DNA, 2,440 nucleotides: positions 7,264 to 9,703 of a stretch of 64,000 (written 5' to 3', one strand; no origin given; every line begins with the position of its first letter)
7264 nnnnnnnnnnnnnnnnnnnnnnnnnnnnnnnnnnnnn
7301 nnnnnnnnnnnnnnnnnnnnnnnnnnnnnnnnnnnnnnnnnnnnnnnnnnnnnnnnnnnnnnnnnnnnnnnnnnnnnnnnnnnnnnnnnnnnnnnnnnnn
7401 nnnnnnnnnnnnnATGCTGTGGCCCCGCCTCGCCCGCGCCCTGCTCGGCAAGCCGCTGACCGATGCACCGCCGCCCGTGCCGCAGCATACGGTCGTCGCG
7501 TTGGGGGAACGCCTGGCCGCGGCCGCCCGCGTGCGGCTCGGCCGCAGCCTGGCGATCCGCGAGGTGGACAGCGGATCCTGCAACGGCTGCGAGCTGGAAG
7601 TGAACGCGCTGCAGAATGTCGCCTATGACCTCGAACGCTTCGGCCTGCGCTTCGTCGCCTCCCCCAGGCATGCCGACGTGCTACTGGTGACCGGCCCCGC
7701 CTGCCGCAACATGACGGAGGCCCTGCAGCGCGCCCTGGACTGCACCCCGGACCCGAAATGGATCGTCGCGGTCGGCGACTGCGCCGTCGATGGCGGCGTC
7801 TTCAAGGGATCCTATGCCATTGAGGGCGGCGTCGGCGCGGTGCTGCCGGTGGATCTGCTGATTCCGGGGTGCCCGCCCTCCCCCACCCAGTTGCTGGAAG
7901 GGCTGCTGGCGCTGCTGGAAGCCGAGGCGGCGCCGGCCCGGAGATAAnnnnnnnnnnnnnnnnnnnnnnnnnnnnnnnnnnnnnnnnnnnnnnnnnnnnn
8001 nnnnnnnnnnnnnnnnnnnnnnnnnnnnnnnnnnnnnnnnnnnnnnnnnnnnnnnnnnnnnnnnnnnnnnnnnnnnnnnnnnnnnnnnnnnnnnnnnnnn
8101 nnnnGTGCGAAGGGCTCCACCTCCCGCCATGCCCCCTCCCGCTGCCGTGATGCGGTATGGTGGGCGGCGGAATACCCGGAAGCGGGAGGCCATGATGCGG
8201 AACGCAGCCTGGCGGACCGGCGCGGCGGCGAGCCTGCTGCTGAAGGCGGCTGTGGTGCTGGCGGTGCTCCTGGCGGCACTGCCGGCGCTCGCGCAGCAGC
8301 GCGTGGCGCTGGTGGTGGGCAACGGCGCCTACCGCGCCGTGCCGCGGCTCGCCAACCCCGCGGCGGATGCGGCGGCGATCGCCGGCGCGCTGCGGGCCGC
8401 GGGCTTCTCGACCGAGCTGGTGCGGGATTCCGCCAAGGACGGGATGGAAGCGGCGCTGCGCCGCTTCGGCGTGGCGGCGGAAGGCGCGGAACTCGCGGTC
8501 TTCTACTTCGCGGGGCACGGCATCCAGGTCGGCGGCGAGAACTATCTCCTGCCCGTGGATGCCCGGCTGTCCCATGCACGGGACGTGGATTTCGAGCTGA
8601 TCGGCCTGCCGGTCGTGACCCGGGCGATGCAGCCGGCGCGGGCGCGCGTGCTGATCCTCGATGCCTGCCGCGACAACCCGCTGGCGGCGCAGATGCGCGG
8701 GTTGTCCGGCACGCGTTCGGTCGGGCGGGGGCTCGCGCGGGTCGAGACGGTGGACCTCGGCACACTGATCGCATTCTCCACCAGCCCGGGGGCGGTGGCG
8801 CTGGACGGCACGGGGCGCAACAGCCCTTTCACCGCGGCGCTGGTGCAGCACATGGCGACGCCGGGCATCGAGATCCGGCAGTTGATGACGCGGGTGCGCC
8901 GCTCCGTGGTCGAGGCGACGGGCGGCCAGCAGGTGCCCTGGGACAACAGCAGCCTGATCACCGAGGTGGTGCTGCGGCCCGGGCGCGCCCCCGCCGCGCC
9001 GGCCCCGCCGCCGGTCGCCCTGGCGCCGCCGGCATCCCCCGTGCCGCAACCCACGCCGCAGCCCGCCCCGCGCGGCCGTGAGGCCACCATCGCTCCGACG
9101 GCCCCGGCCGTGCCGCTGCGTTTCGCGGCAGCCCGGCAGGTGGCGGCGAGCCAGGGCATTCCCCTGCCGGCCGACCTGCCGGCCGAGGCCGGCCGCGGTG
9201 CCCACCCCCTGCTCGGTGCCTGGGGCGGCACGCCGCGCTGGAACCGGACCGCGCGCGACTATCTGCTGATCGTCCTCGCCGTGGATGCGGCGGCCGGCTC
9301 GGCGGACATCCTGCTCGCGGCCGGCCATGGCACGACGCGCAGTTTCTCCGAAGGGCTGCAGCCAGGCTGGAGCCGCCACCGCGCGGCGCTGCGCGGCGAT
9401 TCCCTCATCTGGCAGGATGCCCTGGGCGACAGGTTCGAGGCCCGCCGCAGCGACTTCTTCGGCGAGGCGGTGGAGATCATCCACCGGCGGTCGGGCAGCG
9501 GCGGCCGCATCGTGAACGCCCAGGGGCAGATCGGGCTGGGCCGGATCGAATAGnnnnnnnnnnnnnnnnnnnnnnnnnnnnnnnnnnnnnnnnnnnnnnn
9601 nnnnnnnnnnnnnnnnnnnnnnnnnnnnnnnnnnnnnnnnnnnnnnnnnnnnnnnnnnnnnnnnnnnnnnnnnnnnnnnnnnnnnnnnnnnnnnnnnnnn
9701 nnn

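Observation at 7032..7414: A glyoxalase/VOC-family gene is inserted between the large and small subunit genes of the Ehr operon with overlapping start/stop codons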

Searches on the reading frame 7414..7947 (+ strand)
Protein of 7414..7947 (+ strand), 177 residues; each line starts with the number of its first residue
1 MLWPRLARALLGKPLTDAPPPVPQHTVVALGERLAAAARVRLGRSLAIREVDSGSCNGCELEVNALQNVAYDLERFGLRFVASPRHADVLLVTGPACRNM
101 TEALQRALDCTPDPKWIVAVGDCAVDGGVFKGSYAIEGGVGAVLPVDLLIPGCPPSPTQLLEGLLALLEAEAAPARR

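Call 5: search_protein_families(library=pfam, proteins=[window:7414-7947:+], max_evalue=0.01)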
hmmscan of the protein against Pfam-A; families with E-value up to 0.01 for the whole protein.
window:7414-7947:+ (177 aa): 1 family
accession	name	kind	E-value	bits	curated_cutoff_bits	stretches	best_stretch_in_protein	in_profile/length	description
PF01058.29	Oxidored_q6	-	1.9e-32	112.1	27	1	56-167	1-128/128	NADH ubiquinone oxidoreductase, 20 Kd subunit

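Call 6: search_protein_families(library=ncbifam, proteins=[window:7414-7947:+], max_evalue=0.01)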
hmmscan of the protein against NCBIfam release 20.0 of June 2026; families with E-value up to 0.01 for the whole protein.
window:7414-7947:+ (177 aa): 15 families
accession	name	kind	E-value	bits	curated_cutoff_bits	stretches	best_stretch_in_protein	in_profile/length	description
NF005012.1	PRK06411.1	subfamily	2.7e-36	124.6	116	1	57-169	44-156/166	NADH-quinone oxidoreductase subunit NuoB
TIGR01957.1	nuoB_fam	subfamily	1.5e-33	115.8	142.7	1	56-168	26-139/145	NADH-quinone oxidoreductase subunit B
NF011391.0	PRK14816.1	equivalog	1.9e-30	105.9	283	1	43-167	49-173/196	NADH-quinone oxidoreductase subunit B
NF011395.0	PRK14820.1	equivalog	1.2e-27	96.9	263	1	55-168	43-154/180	NADH-quinone oxidoreductase subunit B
NF011390.0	PRK14815.1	equivalog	1.6e-27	96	281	1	58-168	44-154/183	NADH dehydrogenase subunit B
NF011394.0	PRK14819.1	equivalog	5.1e-26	91.8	312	1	57-168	41-153/264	NADH-quinone oxidoreductase subunit B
NF011393.0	PRK14818.1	equivalog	6.2e-26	91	255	1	57-169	41-153/173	NADH dehydrogenase subunit B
NF011392.0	PRK14817.1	equivalog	6e-25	88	271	1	58-168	47-157/182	NADH-quinone oxidoreductase subunit B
NF009808.0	PRK13292.1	equivalog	8.7e-24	83.4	1156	1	59-169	37-147/791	NADH-quinone oxidoreductase subunit B/C/D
NF011388.0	PRK14813.1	equivalog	4.4e-23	82.1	294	1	58-168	39-150/189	NADH dehydrogenase subunit B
NF011389.0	PRK14814.1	equivalog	1.8e-22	80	285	1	42-167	29-153/186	NADH dehydrogenase subunit B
TIGR03294.1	FrhG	equivalog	3.6e-08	33.4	245.5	1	86-171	50-144/228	coenzyme F420 hydrogenase subunit gamma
NF045875.1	F420_non_VhuG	exception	8.4e-06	25.2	450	1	140-171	136-167/286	F420-non-reducing hydrogenase subunit VhuG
NF040831.1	sulfhyd_ShyD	equivalog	0.00099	18.8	460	0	54-130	9-90/240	NAD(P)-dependent hydrogenase/sulfhydrogenase 2 subunit delta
NF007779.0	PRK10468.1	equivalog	0.0031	16.5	659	1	113-168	147-206/372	hydrogenase 2 small subunit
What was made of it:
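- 7414..7947 (+): hyqI/NuoB-like small subunit with four invariant Cys ([4Fe-4S] site). Pfam Oxidored_q6 at E 2e-32 and NCBIfam NuoB subfamily above cut-off (calls 5, 6).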

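Call 57: list_cluster_members(proteins=[window:7031-7411:+, window:7414-7944:+])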
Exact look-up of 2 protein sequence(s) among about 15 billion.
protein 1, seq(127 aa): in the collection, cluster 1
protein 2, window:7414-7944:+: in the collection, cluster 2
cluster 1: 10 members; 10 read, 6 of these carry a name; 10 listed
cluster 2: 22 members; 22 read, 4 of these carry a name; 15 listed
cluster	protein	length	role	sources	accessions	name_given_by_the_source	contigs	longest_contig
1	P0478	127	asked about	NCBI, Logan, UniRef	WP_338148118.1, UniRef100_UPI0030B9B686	glyoxalase superfamily protein [Neoroseomonas eburnea] | glyoxalase superfamily protein n=1 Tax=Neoroseomonas eburnea TaxID=1346889 ...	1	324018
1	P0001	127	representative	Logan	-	-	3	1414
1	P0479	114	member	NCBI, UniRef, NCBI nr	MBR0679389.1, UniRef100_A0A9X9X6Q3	VOC family protein [Roseomonas eburnea] | Bleomycin resistance protein n=1 Tax=Neoroseomonas eburnea TaxID=1346889 ... | VOC family protein [Neoroseomonas eburnea]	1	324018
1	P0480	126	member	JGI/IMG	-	catechol 2,3-dioxygenase-like lactoylglutathione lyase family enzyme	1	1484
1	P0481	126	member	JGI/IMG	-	catechol 2,3-dioxygenase-like lactoylglutathione lyase family enzyme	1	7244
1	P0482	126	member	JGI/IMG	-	catechol 2,3-dioxygenase-like lactoylglutathione lyase family enzyme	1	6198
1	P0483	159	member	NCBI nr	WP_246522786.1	glyoxalase superfamily protein [Neoroseomonas eburnea]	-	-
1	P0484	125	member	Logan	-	-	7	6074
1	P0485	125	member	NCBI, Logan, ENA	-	-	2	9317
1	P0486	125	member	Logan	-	-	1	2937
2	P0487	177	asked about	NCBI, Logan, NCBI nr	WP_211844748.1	NADH-quinone oxidoreductase subunit B family protein [Neoroseomonas eburnea] | NADH-quinone oxidoreductase subunit NuoB [Neoroseomonas eburnea]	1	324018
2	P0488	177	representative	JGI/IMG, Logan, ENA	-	-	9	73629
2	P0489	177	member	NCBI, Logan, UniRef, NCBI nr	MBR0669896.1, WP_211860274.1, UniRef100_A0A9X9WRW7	NADH-quinone oxidoreductase subunit B family protein [Neoroseomonas soli] | NADH-quinone oxidoreductase subunit NuoB n=1 Tax=Neoroseomonas soli TaxID=1081025 ... | NADH-quinone oxidoreductase subunit NuoB [Neoroseomonas soli]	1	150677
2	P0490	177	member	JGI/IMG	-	Ni,Fe-hydrogenase III small subunit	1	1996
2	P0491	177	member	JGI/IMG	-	Ni,Fe-hydrogenase III small subunit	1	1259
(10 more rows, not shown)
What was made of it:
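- Checked: RefSeq annotates exactly this protein as WP_338148118.1 'glyoxalase superfamily protein' of Neoroseomonas eburnea (call 57). RefSeq WP_211844748.1 (177 aa) uses the same start (call 57).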

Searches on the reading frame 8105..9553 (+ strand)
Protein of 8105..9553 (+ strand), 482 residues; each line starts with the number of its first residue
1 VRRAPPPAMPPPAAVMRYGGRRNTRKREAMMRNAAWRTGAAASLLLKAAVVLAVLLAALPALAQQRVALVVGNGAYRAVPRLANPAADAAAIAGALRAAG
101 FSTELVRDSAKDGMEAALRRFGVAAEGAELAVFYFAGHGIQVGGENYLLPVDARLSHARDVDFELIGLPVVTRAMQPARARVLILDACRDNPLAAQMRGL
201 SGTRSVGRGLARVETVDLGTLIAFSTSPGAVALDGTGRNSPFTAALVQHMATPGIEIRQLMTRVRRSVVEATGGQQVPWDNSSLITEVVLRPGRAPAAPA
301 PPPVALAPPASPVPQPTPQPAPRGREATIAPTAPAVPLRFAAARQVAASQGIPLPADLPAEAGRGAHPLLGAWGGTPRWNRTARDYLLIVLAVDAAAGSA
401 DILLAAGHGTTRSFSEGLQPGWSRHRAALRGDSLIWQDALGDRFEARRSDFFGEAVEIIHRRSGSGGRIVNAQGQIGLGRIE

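Call 5: search_protein_families(library=pfam, proteins=[window:8105-9553:+], max_evalue=0.01)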
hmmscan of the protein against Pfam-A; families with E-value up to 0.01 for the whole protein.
window:8105-9553:+ (482 aa): 1 family
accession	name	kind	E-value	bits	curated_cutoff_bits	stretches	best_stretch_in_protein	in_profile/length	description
PF00656.27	Peptidase_C14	-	2.7e-39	135.7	21.4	1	66-286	2-230/233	Caspase domain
